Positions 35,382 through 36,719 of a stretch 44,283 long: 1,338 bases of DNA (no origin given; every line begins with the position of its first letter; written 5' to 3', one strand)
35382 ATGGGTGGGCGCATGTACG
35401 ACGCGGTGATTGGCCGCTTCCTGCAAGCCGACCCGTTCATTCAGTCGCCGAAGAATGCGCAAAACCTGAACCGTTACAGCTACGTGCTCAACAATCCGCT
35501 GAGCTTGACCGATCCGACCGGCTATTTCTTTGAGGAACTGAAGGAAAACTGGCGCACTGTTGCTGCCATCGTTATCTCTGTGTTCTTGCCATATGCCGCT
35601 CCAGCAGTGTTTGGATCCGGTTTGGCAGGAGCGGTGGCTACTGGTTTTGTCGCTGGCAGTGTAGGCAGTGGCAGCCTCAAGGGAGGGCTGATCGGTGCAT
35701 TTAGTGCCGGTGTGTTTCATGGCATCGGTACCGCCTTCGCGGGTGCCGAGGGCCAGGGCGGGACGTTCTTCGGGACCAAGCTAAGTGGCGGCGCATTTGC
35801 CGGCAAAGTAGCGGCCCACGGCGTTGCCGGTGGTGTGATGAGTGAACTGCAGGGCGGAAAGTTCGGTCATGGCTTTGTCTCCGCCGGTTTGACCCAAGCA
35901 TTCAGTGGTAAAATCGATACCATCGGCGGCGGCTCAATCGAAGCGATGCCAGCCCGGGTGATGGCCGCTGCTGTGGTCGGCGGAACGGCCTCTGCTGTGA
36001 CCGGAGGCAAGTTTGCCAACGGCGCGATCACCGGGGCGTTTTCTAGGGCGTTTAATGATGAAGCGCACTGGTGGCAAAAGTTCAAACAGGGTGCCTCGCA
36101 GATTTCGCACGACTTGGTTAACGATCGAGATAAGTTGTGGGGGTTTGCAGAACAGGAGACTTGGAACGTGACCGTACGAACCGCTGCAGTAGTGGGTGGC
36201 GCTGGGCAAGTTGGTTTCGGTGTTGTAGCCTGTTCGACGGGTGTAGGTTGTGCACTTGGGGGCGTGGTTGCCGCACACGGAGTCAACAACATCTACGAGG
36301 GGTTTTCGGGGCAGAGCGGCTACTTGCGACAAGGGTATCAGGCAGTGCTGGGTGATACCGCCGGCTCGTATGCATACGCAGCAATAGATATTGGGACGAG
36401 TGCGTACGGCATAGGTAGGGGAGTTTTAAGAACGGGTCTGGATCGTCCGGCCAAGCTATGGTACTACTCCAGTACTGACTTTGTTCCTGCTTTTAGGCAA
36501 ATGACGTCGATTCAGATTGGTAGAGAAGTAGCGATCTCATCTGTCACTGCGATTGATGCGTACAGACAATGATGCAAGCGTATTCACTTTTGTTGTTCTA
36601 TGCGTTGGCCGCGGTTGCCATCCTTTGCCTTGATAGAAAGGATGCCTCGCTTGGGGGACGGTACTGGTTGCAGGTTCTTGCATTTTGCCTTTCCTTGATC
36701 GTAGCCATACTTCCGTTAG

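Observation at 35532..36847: Glycine-zipper-rich C-terminal toxin module plus overlapping three-TM immunity candidate, with a local GC drop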

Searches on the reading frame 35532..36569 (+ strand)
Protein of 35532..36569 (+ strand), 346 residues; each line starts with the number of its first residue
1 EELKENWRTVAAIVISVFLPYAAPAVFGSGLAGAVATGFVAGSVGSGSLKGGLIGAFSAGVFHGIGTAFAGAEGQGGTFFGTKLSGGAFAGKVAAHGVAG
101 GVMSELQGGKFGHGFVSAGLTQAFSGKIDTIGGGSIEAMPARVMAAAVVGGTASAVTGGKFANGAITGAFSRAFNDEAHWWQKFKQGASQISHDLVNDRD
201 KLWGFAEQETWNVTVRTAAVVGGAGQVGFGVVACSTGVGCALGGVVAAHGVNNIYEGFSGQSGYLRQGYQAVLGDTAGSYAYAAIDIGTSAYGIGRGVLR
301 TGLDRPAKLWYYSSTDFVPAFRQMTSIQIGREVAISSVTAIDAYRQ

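Call 6: search_protein_families(library=pfam, proteins=[window:35532-36569:+], max_evalue=1)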
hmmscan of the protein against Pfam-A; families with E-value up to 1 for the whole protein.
window:35532-36569:+ (346 aa): 2 families
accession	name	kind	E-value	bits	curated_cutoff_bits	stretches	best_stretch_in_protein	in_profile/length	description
PF13988.11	DUF4225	-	3.1e-10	40.1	25.9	1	206-324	32-164/165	Protein of unknown function (DUF4225)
PF04830.18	DUF637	-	0.00017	21.9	26.6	2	9-118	71-168/168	Possible hemagglutinin (DUF637)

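Call 7: search_protein_families(library=ncbifam, proteins=[window:35532-36569:+], max_evalue=1)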
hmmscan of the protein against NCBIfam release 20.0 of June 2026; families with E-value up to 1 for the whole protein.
window:35532-36569:+ (346 aa): 0 families

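Call 9: search_solved_structures(query=window:35532-36569:+, max_evalue=10)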
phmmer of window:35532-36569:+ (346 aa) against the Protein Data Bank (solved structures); distinct sequences matched with E-value up to 10: 0.

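Call 14: find_homologous_proteins(query=window:35532-36569:+, max_evalue=0.001)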
Query window:35532-36569:+ (346 aa): 579 proteins with E <= 0.001 among 8000 candidates; the best 120 are listed.
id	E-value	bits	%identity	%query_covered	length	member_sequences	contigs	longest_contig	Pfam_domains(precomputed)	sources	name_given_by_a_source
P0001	1.4e-65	240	48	84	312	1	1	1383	PF13988.12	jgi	-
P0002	8.8e-64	234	47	90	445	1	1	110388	PF13988.12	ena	-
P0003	1.3e-63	233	44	100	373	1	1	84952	PF13988.12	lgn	-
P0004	2.6e-61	226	47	89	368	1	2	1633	-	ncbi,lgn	-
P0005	1.1e-56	210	46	84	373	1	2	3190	-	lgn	-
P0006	4.4e-55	205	43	92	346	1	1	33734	PF13988.12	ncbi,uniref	ncbi:hypothetical protein [Candidatus Sororendozoicomonas aggregata]|uniref:hypothetical protein n=1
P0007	1.3e-53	200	60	48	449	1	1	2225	PF14220.12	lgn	-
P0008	3.3e-52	196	40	96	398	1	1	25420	PF13988.12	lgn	-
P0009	3.6e-51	192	47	89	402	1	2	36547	PF13988.12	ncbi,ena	-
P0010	9.1e-49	184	58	51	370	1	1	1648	-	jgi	jgi:hypothetical protein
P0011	9.9e-49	184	59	51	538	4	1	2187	PF25023.2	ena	-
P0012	4.9e-48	182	58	51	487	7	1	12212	PF03734.20,PF25023.2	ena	-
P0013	5.3e-48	182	59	50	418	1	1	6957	-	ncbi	-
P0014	4.7e-47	179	57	51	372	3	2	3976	-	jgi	-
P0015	2.2e-46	177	59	53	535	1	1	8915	PF25023.2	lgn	-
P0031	5.0e-42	162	44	72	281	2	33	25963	PF13988.12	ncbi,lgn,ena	-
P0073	3.7e-36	143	44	59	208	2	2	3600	PF13988.12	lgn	-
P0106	1.6e-33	134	52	45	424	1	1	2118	PF04830.19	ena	-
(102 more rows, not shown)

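Call 18: find_encoding_contigs(protein=P0003, flank=4000, max_places=2)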
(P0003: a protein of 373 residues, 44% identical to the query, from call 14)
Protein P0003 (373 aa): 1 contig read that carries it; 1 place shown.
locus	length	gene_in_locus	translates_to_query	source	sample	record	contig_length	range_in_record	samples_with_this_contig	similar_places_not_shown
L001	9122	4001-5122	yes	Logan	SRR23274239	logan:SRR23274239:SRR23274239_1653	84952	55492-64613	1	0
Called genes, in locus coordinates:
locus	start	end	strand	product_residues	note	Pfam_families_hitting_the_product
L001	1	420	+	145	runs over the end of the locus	-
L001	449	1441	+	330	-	PF20720:nSTAND3 (weak), PF00004:AAA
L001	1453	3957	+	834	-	PF27160:Y4kK_N (weak), PF00082:Peptidase_S8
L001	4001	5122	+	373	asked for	PF13988:DUF4225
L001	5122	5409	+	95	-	-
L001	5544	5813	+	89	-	-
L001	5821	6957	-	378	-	PF13005:zf-IS66 (weak), PF03050:DDE_Tnp_IS66, PF13817:DDE_Tnp_IS66_C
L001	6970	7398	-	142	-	PF13007:LZ_Tnp_IS66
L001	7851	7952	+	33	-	-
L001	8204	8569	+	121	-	PF06296:RelE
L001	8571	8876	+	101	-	PF01381:HTH_3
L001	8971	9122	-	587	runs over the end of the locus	PF02771:Acyl-CoA_dh_N (weak), PF02770:Acyl-CoA_dh_M, PF00441:Acyl-CoA_dh_1, PF22924:ACOX_C_alpha1 (weak), PF12806:Acyl-CoA_dh_C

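Call 19: find_encoding_contigs(protein=P0002, flank=4000, max_places=2)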
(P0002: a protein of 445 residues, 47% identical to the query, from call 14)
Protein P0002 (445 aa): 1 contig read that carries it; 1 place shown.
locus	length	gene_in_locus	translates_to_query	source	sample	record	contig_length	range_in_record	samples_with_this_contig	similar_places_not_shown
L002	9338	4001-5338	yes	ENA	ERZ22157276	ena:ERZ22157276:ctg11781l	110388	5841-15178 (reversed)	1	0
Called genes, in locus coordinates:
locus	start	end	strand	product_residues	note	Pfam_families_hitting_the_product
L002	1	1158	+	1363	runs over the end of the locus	PF12256:TcdB_toxin_midN (faint), PF01839:FG-GAP (faint), PF13517:FG-GAP_3 (weak), PF05593:RHS_repeat (weak)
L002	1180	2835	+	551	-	PF25023:TEN_YD-shell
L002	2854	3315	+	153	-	-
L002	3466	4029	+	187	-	-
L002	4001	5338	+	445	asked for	PF13988:DUF4225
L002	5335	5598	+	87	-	-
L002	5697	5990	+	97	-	-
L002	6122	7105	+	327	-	-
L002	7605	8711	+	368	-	-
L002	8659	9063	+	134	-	-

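Call 20: find_encoding_contigs(protein=P0006, flank=4000, max_places=2)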
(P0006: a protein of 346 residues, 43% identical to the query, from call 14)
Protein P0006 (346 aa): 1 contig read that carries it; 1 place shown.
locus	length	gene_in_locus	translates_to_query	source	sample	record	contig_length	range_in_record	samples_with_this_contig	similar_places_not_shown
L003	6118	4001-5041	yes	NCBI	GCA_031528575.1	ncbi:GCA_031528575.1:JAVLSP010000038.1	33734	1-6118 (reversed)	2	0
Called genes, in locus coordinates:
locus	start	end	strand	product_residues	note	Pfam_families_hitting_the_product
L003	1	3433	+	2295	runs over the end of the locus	PF01839:FG-GAP (faint), PF03534:SpvB, PF13517:FG-GAP_3, PF05593:RHS_repeat (weak)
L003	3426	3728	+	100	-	-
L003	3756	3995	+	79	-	-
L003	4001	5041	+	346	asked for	PF13988:DUF4225 (weak)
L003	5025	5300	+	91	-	-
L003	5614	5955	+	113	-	-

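Call 22: find_encoding_contigs(protein=P0008, flank=4000, max_places=2)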
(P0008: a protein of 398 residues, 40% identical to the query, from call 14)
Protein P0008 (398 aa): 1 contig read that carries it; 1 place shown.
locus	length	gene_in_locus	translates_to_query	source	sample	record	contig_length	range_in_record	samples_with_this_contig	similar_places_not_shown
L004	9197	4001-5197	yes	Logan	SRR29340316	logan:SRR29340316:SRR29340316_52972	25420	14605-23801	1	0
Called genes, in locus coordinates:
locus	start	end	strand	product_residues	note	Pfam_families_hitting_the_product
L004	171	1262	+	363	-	PF00355:Rieske, PF19298:KshA_C, PF19112:VanA_C (faint)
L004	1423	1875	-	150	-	PF13577:SnoaL_4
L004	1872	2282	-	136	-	PF02136:NTF2 (weak), PF14534:DUF4440 (faint), PF12680:SnoaL_2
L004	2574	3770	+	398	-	-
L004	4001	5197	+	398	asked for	PF13988:DUF4225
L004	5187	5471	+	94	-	-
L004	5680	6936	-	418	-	PF07690:MFS_1, PF12832:MFS_1_like (faint), PF07690:MFS_1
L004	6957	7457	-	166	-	-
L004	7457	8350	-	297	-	PF06966:DUF1295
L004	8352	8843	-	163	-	PF13577:SnoaL_4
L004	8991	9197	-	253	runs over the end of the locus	PF00106:adh_short, PF08659:KR, PF01370:Epimerase (weak), PF13561:adh_short_C2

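Call 23: find_encoding_contigs(protein=P0009, flank=4000, max_places=2)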
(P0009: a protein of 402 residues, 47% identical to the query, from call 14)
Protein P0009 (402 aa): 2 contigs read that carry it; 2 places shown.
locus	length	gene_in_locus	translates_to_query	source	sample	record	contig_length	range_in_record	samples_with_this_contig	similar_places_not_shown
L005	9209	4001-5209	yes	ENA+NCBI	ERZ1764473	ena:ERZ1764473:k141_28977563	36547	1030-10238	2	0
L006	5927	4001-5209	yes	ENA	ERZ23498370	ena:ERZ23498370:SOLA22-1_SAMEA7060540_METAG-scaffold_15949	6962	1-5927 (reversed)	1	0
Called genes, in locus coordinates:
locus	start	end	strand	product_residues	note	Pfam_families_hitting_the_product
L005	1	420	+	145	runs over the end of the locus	-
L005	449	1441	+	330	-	PF20720:nSTAND3 (faint), PF00004:AAA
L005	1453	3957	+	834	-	PF27160:Y4kK_N (weak), PF00082:Peptidase_S8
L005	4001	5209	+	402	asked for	PF13988:DUF4225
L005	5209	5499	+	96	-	-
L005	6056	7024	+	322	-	PF00722:Glyco_hydro_16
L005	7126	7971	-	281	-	PF00535:Glycos_transf_2 (weak)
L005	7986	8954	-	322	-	PF00535:Glycos_transf_2, PF10111:Glyco_tranf_2_2, PF13641:Glyco_tranf_2_3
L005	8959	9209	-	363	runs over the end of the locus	PF04230:PS_pyruv_trans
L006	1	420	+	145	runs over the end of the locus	-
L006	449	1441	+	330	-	PF20720:nSTAND3 (faint), PF00004:AAA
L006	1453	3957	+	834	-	PF27160:Y4kK_N (weak), PF00082:Peptidase_S8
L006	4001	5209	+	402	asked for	PF13988:DUF4225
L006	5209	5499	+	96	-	-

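Call 24: find_encoding_contigs(protein=P0031, flank=4000, max_places=2)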
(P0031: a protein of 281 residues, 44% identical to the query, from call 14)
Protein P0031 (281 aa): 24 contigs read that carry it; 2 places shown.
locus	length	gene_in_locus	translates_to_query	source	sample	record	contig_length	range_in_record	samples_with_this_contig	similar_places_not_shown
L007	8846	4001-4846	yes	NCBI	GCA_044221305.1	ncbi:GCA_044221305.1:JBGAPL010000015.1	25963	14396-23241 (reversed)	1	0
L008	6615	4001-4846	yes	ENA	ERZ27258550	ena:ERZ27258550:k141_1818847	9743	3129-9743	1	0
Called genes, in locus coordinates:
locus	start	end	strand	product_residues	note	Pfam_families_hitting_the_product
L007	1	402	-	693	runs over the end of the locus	PF02333:Phytase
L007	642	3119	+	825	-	PF07715:Plug, PF00593:TonB_dep_Rec_b-barrel, PF14905:OMP_b-brl_3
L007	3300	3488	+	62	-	-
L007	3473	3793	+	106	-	PF05016:ParE_toxin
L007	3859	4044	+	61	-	-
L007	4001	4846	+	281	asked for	PF13988:DUF4225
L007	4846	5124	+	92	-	-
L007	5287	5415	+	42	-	-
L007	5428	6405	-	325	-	PF01408:GFO_IDH_MocA, PF02894:GFO_IDH_MocA_C, PF22725:GFO_IDH_MocA_C3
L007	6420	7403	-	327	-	PF01408:GFO_IDH_MocA, PF02894:GFO_IDH_MocA_C, PF22725:GFO_IDH_MocA_C3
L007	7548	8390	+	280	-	PF01418:HTH_6, PF01380:SIS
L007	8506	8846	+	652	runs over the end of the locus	PF00294:PfkB, PF09863:DUF2090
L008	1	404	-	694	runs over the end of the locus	PF02333:Phytase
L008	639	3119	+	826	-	PF07715:Plug, PF00593:TonB_dep_Rec_b-barrel, PF14905:OMP_b-brl_3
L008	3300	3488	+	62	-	-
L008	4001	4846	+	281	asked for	PF13988:DUF4225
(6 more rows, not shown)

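Call 38: search_protein_families(library=pfam, alignment_id=A3, max_evalue=0.001)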
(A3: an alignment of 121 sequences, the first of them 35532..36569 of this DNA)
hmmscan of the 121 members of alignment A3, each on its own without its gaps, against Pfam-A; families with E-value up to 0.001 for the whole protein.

A. member 1, window:35532-36569:+ (346 aa): 2 families
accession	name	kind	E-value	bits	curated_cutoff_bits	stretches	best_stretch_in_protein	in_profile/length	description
PF13988.11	DUF4225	-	3.1e-10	40.1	25.9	1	206-324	32-164/165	Protein of unknown function (DUF4225)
PF04830.18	DUF637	-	0.00017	21.9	26.6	0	9-118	71-168/168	Possible hemagglutinin (DUF637)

B. families by the number of members that match (of 121 scanned): 11 families
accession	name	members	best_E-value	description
PF04830.18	DUF637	24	1.5e-05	Possible hemagglutinin (DUF637)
PF13988.11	DUF4225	10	4.3e-32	Protein of unknown function (DUF4225)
PF03734.19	YkuD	4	3.8e-07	L,D-transpeptidase catalytic domain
PF05593.20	RHS_repeat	4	5e-05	RHS Repeat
PF15607.11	Ntox44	3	1.3e-15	Bacterial toxin 44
PF10908.13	Tlde1_dom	3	3.3e-08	Tlde1 domain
PF01551.29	Peptidase_M23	2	3.3e-18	Peptidase family M23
PF14220.11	DUF4329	2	3.2e-06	Domain of unknown function (DUF4329)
PF18925.5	DUF5675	1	4.8e-18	Family of unknown function (DUF5675)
PF01832.25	Glucosaminidase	1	0.00042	Mannosyl-glycoprotein endo-beta-N-acetylglucosaminidase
PF14891.12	Peptidase_M91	1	0.0006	Effector protein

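Call 40: predict_structure(alignment_id=A3)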
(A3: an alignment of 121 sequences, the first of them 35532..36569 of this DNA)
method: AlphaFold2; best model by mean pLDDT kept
length: 346 residues; sequences in the alignment: 121
mean_pLDDT: 75.7   pTM: 0.56
mean pLDDT of the five models: 75.7, 74.1, 71.1, 70.9, 70.9
residues with pLDDT >= 90: 77; 70-90: 180; 50-70: 35; < 50: 54
segments of 3 or more residues with pLDDT < 50: 291-324, 329-346
pLDDT, mean of each block of 10 residues (from residue 1): 77 77 72 88 88 90 92 85 92 91 88 90 92 88 88 85 85 89 83 67 57 70 73 74 84 84 92 91 80 35 28 36 44 42 36
secondary structure, 60 per line:
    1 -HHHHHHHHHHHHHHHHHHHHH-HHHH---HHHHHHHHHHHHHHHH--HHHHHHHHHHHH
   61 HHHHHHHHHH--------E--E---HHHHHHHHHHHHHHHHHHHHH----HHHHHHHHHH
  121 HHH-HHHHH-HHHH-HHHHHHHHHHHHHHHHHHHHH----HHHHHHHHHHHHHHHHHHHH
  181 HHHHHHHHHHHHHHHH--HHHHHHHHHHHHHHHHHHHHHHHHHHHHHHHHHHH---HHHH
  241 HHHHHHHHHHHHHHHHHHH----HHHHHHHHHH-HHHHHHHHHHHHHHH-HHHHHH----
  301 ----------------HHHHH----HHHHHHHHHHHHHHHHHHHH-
elements in order: H2-22 H24-27 H31-46 H49-70 H86-106 H111-123 H125-129 H131-134 H136-156 H161-196 H199-233 H237-259 H264-273 H275-289 H291-296 H317-321 H326-345

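Call 42: fold_search(model_id=the predicted structure, library=pdb)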
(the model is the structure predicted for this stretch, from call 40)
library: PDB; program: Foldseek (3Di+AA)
matches with E <= 10: 87; with E <= 0.001: 0
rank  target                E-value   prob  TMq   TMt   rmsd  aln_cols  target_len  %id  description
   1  4bwz                  7.4e-01  0.15  0.18  0.16  20.1       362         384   16  Crystal structure of the sodium proton antiporter, NapA (released 2013-08-28)
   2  2z1q_A                1.3e+00  0.08  0.12  0.08  21.6       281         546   15  Crystal structure of acyl CoA dehydrogenase (released 2008-05-13)
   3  3owa_D                1.8e+00  0.07  0.12  0.09  21.6       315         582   11  Crystal Structure of Acyl-CoA Dehydrogenase complexed with FAD from Bacillus anthracis (released 2010-10-13)
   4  5cwc                  2.4e+00  0.16  0.19  0.27  12.1       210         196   13  Crystal structure of de novo designed helical repeat protein DHR5 (released 2015-12-16)
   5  2hlf_A                2.4e+00  0.09  0.14  0.12  16.9       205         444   16  Structure of the Escherichis coli ClC chloride channel Y445E mutant and Fab complex (released 2006-09-19)
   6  2htk_A                2.5e+00  0.11  0.16  0.13  17.7       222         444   14  Structure of the Escherichia coli ClC chloride channel Y445A mutant and Fab complex (released 2006-09-19)
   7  5cwg                  2.6e+00  0.16  0.19  0.27  12.3       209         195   13  Crystal structure of de novo designed helical repeat protein DHR10 (released 2015-12-16)
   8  2htl_A                2.9e+00  0.09  0.15  0.12  17.7       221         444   14  Structure of the Escherichia coli ClC chloride channel Y445F mutant and Fab complex (released 2006-09-19)
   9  1ots_B                2.9e+00  0.08  0.14  0.11  16.9       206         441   16  Structure of the Escherichia coli ClC Chloride channel and Fab Complex (released 2003-04-15)
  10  3ejz_A                2.9e+00  0.07  0.14  0.11  17.9       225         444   14  Structure of E203V mutant E.coli Cl-/H+ exchanger, CLC-ec1 (released 2009-02-17)
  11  2htl_B                3.2e+00  0.08  0.15  0.12  16.5       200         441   14  Structure of the Escherichia coli ClC chloride channel Y445F mutant and Fab complex (released 2006-09-19)
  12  1ots_A                3.3e+00  0.12  0.18  0.15  15.7       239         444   12  Structure of the Escherichia coli ClC Chloride channel and Fab Complex (released 2003-04-15)
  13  2hlf_B                3.5e+00  0.08  0.14  0.12  16.9       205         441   16  Structure of the Escherichis coli ClC chloride channel Y445E mutant and Fab complex (released 2006-09-19)
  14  3ejz_B                3.6e+00  0.06  0.13  0.11  17.8       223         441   14  Structure of E203V mutant E.coli Cl-/H+ exchanger, CLC-ec1 (released 2009-02-17)
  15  8qai_B                3.6e+00  0.06  0.16  0.16  17.2       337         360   14  X-ray crystal structure of a de novo designed single-chain parallel coiled-coil alpha-helical barrel with 7 inner heli (released 2024-07-03)
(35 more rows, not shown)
